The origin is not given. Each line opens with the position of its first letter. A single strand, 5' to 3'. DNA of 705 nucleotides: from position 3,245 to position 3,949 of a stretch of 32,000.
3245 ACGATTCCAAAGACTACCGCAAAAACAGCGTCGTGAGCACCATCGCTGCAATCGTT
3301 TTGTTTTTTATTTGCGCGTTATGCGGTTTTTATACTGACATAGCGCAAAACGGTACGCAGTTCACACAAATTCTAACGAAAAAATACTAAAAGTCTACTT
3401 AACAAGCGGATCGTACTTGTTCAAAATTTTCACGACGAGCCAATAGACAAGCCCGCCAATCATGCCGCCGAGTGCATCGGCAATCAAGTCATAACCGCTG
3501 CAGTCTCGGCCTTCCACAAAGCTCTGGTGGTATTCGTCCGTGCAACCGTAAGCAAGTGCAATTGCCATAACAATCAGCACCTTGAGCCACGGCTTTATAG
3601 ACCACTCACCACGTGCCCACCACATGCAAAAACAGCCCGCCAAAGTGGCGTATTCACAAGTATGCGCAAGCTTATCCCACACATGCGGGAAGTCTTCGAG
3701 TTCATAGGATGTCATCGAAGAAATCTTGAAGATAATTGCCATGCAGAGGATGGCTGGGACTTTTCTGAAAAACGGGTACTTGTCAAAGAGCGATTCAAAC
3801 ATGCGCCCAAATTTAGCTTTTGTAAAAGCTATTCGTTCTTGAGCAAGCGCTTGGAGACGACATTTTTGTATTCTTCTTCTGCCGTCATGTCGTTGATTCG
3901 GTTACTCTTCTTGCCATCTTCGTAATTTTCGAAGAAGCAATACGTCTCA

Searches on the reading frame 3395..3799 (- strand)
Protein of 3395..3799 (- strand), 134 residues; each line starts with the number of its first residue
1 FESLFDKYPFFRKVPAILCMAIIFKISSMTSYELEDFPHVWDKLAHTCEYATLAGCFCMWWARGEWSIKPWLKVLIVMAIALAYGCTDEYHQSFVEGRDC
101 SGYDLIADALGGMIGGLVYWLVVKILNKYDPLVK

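Call 24: search_protein_families(library=pfam, proteins=[window:3395-3799:-], max_evalue=0.1)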
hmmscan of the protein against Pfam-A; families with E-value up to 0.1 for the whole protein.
window:3395-3799:- (134 aa): 2 families
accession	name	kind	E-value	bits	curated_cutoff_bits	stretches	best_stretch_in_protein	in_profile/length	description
PF04892.17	VanZ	-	4.9e-12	47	30.1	1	36-122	55-125/126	VanZ like family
PF16327.10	CcmF_C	-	0.0051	16.5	28.7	1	9-93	74-157/323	Cytochrome c-type biogenesis protein CcmF C-terminal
